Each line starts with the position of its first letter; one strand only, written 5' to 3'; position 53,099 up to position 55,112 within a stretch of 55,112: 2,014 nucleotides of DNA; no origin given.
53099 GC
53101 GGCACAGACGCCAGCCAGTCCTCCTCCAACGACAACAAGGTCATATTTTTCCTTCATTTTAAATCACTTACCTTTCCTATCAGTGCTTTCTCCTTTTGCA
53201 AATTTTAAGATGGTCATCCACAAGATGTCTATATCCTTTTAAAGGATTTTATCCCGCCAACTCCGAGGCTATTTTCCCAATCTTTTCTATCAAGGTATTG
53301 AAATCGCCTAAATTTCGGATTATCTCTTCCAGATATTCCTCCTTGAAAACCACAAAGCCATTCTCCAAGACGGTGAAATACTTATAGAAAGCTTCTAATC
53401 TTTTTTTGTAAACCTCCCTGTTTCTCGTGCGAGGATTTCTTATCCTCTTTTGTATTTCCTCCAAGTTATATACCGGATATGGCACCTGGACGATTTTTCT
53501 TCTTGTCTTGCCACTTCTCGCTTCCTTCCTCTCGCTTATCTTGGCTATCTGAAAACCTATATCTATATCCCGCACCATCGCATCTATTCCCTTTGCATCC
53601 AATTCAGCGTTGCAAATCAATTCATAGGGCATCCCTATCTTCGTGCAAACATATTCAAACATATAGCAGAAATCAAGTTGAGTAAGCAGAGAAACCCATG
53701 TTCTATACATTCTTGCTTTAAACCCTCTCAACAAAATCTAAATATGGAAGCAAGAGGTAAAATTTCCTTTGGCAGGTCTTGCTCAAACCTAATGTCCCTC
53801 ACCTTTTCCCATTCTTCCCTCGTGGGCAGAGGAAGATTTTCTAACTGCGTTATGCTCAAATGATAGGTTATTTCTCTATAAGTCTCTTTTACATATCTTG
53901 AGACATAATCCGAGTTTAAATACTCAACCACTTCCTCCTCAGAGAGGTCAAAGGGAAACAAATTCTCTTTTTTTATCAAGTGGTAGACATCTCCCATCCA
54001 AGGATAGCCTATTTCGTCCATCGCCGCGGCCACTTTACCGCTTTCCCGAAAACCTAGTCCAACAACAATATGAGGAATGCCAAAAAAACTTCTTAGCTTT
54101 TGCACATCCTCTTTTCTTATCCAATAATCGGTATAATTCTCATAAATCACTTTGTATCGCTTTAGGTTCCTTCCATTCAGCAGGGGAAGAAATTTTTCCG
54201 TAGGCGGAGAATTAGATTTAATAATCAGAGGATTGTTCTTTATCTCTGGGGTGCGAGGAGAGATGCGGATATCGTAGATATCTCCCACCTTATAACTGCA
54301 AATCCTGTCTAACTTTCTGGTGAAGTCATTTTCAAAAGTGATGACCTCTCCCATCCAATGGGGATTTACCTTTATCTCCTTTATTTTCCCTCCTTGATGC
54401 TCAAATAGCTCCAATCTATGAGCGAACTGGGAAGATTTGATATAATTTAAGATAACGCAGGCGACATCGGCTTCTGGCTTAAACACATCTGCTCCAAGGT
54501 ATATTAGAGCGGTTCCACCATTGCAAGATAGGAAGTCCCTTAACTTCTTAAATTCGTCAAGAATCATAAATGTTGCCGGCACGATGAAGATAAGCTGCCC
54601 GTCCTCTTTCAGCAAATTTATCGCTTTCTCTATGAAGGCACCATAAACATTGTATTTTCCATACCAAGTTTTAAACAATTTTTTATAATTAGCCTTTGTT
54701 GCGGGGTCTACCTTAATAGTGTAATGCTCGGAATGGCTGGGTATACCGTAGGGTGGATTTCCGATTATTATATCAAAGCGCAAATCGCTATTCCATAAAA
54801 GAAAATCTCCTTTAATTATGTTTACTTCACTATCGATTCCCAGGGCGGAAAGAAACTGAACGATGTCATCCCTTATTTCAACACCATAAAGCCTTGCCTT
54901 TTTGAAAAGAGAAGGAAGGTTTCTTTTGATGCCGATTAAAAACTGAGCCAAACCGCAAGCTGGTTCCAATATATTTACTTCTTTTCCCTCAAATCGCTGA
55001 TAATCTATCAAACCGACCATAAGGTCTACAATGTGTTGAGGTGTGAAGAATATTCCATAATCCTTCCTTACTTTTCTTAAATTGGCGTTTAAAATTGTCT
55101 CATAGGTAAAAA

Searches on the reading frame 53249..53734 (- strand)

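Call 31: search_protein_families(library=pfam, proteins=[window:53249-53734:-], max_evalue=0.0001)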
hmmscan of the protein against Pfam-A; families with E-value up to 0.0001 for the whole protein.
window:53249-53734:- (161 aa): 1 family
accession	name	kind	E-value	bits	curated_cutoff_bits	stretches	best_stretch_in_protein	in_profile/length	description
PF09573.16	RE_TaqI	-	4.7e-55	186.9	26.1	1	3-142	92-229/229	TaqI restriction endonuclease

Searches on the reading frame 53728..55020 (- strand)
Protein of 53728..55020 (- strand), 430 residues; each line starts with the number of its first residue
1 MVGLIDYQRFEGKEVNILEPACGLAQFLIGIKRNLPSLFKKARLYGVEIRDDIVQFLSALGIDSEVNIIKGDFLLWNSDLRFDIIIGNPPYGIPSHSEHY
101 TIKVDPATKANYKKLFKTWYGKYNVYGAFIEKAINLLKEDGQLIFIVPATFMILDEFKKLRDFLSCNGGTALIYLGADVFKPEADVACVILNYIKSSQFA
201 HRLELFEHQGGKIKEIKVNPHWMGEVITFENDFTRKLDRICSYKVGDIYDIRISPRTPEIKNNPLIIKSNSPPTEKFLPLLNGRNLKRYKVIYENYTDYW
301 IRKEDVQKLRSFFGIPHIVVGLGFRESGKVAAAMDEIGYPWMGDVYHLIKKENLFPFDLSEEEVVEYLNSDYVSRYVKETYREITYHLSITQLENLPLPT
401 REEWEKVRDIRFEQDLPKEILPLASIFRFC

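Call 31: search_protein_families(library=pfam, proteins=[window:53728-55020:-], max_evalue=0.0001)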
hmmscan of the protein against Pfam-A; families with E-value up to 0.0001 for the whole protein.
window:53728-55020:- (430 aa): 3 families
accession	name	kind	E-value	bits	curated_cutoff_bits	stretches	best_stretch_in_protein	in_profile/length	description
PF12950.13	TaqI_C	-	2.5e-28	99.1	26.5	1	279-398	2-118/118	TaqI-like C-terminal specificity domain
PF07669.17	Eco57I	-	3e-21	76.7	25.3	1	62-167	52-157/171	Eco57I restriction-modification methylase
PF02384.22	N6_Mtase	-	5.9e-07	29.5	20.4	1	15-182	48-220/311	N-6 DNA Methylase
